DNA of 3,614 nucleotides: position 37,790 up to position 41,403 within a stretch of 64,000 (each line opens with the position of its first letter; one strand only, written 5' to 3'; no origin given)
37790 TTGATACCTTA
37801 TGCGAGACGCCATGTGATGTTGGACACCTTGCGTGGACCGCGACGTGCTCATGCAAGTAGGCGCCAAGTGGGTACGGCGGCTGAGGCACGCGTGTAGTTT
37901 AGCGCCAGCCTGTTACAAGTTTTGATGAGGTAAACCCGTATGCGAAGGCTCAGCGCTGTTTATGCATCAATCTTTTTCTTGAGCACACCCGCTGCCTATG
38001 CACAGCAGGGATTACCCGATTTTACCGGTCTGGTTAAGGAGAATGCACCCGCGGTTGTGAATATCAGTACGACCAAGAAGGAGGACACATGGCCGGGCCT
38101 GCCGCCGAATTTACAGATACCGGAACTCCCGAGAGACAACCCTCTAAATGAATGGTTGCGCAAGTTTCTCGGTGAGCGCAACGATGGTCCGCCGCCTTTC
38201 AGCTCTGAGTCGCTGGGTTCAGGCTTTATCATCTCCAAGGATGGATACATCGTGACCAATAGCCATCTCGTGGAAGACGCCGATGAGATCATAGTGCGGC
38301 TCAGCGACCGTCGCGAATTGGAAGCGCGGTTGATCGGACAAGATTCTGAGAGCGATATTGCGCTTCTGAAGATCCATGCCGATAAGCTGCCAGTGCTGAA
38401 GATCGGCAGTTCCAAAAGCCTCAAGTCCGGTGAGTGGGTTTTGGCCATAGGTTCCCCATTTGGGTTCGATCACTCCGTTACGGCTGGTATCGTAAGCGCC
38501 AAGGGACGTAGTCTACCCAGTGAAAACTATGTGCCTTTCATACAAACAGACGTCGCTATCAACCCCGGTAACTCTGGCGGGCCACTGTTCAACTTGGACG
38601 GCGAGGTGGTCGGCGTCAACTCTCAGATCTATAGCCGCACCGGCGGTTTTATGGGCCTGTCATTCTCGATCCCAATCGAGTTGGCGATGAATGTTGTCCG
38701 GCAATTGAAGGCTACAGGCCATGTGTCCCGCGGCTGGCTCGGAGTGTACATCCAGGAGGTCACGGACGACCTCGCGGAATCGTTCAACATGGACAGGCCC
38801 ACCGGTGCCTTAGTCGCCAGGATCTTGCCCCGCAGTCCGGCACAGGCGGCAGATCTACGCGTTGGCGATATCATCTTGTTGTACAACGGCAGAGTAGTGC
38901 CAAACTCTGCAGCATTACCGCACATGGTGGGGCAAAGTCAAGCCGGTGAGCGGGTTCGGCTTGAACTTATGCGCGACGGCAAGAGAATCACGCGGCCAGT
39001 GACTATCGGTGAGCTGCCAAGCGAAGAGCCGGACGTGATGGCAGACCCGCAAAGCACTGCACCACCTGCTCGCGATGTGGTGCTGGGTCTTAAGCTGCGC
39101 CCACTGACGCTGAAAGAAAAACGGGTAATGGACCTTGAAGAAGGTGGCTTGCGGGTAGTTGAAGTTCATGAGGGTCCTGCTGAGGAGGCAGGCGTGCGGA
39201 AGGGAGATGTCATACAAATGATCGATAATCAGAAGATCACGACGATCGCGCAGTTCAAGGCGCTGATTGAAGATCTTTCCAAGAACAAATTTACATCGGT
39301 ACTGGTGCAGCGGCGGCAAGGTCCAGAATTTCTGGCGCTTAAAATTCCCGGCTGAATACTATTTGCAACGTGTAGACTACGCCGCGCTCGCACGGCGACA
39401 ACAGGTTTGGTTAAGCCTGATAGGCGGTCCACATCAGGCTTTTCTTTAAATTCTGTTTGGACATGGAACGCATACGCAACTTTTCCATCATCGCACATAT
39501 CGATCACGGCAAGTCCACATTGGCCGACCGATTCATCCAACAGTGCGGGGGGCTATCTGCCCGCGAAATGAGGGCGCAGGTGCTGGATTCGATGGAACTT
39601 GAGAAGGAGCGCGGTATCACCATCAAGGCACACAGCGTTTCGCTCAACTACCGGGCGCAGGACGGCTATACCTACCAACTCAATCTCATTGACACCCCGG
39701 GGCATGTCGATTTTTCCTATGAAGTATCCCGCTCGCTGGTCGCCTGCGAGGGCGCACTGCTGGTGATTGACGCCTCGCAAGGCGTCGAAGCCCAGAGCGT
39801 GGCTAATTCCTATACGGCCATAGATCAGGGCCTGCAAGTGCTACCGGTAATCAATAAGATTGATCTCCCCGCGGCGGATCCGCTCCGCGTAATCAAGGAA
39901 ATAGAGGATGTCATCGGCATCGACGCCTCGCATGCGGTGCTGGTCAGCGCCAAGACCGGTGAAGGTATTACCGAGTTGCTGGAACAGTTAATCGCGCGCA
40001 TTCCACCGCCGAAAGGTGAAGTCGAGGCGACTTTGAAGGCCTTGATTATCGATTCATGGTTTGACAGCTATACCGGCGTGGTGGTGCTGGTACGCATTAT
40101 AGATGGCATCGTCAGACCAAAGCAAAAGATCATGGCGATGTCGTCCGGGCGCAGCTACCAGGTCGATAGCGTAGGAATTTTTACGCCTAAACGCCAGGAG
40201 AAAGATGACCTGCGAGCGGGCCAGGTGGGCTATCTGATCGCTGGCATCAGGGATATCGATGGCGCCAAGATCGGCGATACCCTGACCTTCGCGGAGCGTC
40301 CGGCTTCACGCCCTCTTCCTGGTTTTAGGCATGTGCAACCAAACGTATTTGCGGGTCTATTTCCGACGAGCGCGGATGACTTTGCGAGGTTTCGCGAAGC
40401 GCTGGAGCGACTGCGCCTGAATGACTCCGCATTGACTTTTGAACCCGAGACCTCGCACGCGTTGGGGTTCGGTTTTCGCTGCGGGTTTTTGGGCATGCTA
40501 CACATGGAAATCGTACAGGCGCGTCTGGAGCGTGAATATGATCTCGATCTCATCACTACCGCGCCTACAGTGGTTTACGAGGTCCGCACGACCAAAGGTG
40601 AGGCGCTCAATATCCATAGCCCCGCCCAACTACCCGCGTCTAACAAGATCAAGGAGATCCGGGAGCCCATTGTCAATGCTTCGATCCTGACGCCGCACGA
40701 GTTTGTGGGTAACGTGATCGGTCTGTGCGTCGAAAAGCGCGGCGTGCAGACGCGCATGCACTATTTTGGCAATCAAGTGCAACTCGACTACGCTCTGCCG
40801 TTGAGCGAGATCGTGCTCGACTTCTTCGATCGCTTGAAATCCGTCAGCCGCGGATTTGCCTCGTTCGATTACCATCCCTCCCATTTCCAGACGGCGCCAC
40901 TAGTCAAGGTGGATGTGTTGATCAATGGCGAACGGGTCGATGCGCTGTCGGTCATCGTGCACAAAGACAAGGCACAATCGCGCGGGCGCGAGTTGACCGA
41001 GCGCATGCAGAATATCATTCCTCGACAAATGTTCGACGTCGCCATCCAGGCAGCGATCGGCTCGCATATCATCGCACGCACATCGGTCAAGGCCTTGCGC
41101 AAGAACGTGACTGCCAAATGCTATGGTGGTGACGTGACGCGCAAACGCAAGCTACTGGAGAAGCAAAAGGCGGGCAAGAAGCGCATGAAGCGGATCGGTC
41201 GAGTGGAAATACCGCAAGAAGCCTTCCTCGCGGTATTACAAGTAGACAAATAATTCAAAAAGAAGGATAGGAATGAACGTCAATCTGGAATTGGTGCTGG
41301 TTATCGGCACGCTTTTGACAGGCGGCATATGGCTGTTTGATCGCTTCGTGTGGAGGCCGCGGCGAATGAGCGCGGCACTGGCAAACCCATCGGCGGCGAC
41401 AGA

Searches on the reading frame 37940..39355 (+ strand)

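Call 25: search_protein_families(library=pfam, proteins=[window:37940-39355:+], max_evalue=0.0001)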
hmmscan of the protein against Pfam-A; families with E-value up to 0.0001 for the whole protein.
window:37940-39355:+ (471 aa): 6 families
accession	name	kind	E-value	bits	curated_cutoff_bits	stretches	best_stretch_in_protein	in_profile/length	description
PF13365.12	Trypsin_2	-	6.7e-36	124.6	27.6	1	93-226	1-144/144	Trypsin-like peptidase domain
PF13180.12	PDZ_2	-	3.3e-22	79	27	2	267-354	3-78/80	PDZ domain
PF17820.7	PDZ_6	-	2.5e-17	62.8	27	2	406-457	2-53/54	PDZ domain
PF00089.32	Trypsin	-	4.5e-16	59.8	20.6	1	92-236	26-204/220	Trypsin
PF00595.29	PDZ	-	1.4e-14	54.7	23.2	2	263-329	8-66/81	PDZ domain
PF14685.13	PDZ_Tricorn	-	7.1e-05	23.2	25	0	409-448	28-69/88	Tricorn protease PDZ domain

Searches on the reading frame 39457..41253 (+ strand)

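Call 25: search_protein_families(library=pfam, proteins=[window:39457-41253:+], max_evalue=0.0001)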
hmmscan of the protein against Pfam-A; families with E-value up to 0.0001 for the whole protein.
window:39457-41253:+ (598 aa): 4 families
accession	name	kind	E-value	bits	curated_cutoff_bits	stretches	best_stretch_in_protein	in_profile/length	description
PF00009.33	GTP_EFTU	-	1e-53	182.2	26.5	1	4-183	1-187/188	Elongation factor Tu GTP binding domain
PF06421.17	LepA_C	-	4.7e-50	168.6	29.7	1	489-595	1-107/107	GTP-binding protein LepA C-terminus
PF00679.30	EFG_C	-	1.1e-19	70.7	27.9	1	401-486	2-87/89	Elongation factor G C-terminus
PF03144.31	GTP_EFTU_D2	-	4.9e-11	43.3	30.3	1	207-277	1-73/73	Elongation factor Tu domain 2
